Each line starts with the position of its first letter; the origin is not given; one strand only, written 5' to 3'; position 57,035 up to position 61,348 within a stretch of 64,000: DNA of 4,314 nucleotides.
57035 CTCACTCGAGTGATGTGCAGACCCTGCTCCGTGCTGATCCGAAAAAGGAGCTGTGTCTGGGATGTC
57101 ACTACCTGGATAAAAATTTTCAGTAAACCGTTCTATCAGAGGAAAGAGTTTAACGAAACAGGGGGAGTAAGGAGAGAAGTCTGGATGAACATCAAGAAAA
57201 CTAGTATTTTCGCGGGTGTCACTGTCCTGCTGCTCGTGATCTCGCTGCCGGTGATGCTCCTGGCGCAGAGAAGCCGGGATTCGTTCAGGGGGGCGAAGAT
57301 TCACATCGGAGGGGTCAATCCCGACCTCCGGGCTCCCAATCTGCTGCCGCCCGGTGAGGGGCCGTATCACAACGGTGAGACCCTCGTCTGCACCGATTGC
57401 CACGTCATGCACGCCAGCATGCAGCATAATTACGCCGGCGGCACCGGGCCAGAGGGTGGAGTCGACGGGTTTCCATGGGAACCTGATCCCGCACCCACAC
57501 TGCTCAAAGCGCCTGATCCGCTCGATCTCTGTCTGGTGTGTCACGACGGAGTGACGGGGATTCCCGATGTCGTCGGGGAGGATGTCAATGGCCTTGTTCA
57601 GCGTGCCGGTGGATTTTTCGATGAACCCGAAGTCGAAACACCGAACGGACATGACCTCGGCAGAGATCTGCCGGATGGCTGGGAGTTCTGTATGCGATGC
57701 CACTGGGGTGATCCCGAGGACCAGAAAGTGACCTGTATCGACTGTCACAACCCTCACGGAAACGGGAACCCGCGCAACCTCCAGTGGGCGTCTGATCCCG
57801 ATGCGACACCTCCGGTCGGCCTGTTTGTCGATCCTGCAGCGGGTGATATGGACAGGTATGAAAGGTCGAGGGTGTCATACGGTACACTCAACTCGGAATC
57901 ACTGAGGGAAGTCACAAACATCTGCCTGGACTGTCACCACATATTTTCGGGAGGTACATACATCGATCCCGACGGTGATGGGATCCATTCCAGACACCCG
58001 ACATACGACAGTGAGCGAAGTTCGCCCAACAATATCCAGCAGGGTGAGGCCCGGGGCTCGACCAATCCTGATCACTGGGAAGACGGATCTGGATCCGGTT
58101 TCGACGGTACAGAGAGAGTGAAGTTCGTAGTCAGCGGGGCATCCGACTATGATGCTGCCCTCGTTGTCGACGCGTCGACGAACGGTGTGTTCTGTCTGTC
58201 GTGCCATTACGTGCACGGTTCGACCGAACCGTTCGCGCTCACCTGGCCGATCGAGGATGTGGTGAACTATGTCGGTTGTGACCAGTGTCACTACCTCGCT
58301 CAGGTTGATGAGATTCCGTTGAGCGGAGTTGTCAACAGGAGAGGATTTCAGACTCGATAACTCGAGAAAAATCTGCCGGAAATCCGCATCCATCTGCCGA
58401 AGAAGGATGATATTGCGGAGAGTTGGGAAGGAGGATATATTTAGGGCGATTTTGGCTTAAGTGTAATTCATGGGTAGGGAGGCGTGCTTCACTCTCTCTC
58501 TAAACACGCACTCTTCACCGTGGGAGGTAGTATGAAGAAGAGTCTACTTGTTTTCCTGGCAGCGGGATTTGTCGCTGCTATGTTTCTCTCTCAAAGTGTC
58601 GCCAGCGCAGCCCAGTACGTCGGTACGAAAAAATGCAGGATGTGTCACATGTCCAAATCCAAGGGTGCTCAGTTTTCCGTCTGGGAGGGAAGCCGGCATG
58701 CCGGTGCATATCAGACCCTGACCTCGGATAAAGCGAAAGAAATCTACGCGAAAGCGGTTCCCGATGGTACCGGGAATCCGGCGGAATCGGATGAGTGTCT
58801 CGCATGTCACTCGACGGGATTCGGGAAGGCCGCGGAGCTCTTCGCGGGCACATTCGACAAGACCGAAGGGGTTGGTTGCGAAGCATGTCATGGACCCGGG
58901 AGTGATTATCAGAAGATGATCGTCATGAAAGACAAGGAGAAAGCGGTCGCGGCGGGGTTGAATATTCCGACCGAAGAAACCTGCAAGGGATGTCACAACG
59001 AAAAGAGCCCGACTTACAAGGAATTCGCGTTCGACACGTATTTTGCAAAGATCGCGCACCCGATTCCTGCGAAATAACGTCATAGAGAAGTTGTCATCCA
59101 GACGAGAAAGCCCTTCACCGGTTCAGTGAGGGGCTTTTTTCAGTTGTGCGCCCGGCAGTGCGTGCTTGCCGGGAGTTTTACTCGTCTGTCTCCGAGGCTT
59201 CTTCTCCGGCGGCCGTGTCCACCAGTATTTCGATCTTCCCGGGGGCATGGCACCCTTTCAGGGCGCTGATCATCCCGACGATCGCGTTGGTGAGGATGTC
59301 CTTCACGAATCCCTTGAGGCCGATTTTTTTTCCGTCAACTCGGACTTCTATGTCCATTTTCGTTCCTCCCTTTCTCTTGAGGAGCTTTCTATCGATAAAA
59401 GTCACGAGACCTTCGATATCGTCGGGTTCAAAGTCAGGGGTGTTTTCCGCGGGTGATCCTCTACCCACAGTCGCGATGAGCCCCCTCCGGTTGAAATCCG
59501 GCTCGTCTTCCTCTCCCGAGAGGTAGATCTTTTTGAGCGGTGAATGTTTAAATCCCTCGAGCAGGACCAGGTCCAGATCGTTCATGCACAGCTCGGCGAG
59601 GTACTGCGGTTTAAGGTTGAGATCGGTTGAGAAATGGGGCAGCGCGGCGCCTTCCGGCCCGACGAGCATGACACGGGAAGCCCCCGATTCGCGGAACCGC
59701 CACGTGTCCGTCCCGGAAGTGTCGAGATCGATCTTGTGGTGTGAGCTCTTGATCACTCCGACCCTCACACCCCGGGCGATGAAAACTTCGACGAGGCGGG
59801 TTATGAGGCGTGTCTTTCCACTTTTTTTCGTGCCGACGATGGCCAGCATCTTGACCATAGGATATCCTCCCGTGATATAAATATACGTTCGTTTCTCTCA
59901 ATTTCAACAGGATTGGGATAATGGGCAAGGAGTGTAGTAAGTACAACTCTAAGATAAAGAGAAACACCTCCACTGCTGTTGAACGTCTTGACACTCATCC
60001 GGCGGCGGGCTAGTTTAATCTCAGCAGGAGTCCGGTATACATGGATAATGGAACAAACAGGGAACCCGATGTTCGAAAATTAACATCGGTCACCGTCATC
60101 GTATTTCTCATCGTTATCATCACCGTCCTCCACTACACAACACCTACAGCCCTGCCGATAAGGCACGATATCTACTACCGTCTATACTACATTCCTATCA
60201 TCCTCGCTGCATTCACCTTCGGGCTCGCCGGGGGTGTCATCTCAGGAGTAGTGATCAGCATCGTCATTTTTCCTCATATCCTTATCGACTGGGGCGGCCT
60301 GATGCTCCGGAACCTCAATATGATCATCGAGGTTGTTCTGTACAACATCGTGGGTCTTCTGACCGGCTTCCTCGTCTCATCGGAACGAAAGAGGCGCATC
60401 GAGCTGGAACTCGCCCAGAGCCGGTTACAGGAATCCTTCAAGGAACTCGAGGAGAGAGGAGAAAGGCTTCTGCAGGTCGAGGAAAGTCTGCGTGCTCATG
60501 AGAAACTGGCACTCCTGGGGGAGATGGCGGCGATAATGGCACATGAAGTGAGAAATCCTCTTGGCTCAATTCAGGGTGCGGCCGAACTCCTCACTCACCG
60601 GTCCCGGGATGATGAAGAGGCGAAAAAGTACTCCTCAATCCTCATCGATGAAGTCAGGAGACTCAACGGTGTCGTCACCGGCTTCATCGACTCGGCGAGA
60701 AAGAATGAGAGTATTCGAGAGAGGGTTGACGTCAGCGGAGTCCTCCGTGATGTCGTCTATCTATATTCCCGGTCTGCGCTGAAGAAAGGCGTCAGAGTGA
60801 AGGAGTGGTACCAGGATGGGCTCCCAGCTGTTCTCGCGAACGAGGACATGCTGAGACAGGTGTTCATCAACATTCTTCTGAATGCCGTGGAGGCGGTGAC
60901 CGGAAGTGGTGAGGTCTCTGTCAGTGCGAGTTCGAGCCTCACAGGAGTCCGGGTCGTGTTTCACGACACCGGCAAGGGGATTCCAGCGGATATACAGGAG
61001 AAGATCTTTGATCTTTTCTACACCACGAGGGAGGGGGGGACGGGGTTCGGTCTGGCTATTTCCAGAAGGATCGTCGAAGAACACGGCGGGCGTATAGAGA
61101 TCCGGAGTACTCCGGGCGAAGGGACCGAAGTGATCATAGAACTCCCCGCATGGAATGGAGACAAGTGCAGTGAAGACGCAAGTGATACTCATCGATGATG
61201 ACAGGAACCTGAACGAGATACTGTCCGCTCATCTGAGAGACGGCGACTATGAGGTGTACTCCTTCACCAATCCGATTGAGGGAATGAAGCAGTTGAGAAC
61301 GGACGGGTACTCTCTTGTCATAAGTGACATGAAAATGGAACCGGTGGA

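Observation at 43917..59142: Sigma-54-controlled cluster of five multiheme cytochromes, three NHL beta-propellers, a beta-barrel OMP and paired lipoproteins: candidate novel electron-transfer conduit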

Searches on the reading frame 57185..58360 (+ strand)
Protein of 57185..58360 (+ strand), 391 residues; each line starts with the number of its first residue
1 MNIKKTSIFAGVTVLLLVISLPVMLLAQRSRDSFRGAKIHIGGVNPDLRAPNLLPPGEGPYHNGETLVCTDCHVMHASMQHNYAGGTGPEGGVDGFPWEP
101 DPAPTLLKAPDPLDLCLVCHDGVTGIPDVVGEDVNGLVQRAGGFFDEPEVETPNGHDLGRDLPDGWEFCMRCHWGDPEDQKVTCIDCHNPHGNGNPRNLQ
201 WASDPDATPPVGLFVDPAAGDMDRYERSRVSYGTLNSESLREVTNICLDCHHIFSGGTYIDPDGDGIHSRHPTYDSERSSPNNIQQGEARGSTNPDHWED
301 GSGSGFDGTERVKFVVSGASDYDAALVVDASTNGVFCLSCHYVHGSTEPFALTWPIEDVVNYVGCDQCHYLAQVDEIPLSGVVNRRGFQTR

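Call 5: search_protein_families(library=pfam, proteins=[window:57185-58360:+], max_evalue=0.1)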
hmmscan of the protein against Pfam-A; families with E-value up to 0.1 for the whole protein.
window:57185-58360:+ (391 aa): 3 families
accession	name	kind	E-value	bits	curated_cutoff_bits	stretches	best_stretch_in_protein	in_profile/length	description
PF09699.15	Paired_CXXCH_1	-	4.5e-13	49.1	20.6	2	183-201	8-25/41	Doubled CXXCH motif (Paired_CXXCH_1)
PF14522.11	Cytochrome_C7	-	1.4e-09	38.1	24.8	1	116-189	16-67/67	Cytochrome c7 and related cytochrome c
PF08790.17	zf-LYAR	-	0.011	16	20.7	0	247-259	3-15/28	LYAR-type C2HC zinc finger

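Call 7: search_solved_structures(query=window:57185-58360:+, max_evalue=1, show_alignments=2)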
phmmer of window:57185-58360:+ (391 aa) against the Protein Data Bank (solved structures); distinct sequences matched with E-value up to 1: 3.
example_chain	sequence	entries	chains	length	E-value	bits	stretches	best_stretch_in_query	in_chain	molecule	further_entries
9yuq_N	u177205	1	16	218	0.0027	19.9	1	180-348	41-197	Putative multiheme cytochrome c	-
7tfs_A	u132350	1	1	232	0.056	15.6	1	115-168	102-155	Cytochrome c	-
1qdb_A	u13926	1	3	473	0.66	12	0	32-86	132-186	CYTOCHROME C NITRITE REDUCTASE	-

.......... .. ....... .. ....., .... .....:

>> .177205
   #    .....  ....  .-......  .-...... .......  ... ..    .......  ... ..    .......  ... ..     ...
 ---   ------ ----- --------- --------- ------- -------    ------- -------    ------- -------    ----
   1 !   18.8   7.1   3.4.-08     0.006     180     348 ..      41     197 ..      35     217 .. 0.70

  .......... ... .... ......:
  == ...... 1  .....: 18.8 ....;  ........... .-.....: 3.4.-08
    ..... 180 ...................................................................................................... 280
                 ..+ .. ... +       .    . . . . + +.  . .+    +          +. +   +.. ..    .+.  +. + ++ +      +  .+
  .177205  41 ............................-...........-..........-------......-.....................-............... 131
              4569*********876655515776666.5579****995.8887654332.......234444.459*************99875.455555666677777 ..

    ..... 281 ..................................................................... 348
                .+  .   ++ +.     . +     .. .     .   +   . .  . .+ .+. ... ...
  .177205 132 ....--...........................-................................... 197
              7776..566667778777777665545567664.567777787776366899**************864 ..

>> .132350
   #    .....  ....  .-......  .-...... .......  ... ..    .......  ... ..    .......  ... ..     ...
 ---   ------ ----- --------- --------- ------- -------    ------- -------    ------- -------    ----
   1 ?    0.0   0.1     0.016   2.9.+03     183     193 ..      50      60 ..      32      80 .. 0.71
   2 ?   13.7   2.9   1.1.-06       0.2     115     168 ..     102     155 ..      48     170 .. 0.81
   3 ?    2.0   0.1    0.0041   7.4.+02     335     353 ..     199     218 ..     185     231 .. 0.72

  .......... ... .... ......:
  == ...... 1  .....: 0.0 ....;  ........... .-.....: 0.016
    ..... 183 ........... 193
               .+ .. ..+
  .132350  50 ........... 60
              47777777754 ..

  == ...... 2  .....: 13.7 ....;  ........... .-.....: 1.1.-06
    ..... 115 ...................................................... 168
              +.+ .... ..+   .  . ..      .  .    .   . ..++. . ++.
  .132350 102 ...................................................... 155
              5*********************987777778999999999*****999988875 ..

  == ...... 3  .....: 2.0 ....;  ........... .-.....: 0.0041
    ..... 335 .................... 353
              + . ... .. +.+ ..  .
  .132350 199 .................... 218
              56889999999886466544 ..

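Call 79: search_protein_families(library=ncbifam, proteins=[window:57185-58360:+], max_evalue=0.01)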
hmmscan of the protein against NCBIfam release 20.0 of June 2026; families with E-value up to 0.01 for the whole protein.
window:57185-58360:+ (391 aa): 4 families
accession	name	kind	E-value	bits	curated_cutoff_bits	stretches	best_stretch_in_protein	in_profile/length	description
TIGR01905.1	paired_CXXCH_1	subfamily_domain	3.4e-11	42.9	25.2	1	337-369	9-36/41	doubled CXXCH domain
TIGR03508.1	decahem_SO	subfamily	6.6e-10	38.9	192.2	1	179-252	141-220/258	DmsE family decaheme c-type cytochrome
NF041028.1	decahem_GSU2203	exception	1.5e-08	34.2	325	0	179-197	172-190/317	GSU2203 family decaheme c-type cytochrome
TIGR03153.1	cytochr_NrfH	equivalog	0.007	16.4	134.2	0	64-81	26-43/138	cytochrome c nitrite reductase small subunit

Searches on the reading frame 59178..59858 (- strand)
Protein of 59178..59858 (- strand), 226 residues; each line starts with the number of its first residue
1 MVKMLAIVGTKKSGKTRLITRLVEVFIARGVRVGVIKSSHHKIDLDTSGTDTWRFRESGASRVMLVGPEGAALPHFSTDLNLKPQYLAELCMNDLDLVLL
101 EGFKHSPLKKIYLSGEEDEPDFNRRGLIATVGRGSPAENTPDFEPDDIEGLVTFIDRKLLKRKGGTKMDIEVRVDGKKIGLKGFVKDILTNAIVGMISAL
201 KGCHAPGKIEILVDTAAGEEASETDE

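Call 86: search_protein_families(library=pfam, proteins=[window:59178-59858:-], max_evalue=0.00001)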
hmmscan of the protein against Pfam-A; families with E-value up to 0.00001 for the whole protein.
window:59178-59858:- (226 aa): 1 family
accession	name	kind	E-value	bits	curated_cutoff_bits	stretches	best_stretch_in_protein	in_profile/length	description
PF03205.20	MobB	-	1.2e-31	109.8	26.6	1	4-129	1-129/133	Molybdopterin guanine dinucleotide synthesis protein B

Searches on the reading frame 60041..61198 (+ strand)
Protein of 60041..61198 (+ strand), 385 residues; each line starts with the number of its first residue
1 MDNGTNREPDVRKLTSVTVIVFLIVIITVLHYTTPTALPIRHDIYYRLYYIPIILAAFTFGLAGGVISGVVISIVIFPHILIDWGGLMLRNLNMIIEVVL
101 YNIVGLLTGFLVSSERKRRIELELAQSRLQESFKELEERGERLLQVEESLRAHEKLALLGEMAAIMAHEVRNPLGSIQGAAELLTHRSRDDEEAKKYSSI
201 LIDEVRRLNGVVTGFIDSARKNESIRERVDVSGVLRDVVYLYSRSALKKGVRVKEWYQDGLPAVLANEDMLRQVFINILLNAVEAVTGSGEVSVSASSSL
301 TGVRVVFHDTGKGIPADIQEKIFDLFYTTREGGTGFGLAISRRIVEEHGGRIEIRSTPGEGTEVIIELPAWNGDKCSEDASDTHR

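Call 5: search_protein_families(library=pfam, proteins=[window:60041-61198:+], max_evalue=0.1)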
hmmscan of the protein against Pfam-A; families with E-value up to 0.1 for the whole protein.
window:60041-61198:+ (385 aa): 7 families
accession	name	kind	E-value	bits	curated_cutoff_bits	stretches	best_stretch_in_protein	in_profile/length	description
PF02518.31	HATPase_c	-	9.6e-28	97.3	26.4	1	267-370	2-109/111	Histidine kinase-, DNA gyrase B-, and HSP90-like ATPase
PF00512.31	HisKA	-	4.2e-14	52.8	26.9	1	159-222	2-64/66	His Kinase A (phospho-acceptor) domain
PF05231.19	MASE1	-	0.0062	16.1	29.8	1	17-77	198-253/299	MASE1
PF09515.15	Thia_YuaJ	-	0.0064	17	25.8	1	21-113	5-91/177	Thiamine transporter protein (Thia_YuaJ)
PF13581.12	HATPase_c_2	-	0.0089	16.5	27.4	1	280-366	41-125/127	Histidine kinase-like ATPase domain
PF13493.11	DUF4118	-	0.011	16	28.4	1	19-119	3-101/107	Domain of unknown function (DUF4118)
PF14501.12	HATPase_c_5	-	0.031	14.6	22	1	271-356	6-90/102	GHKL domain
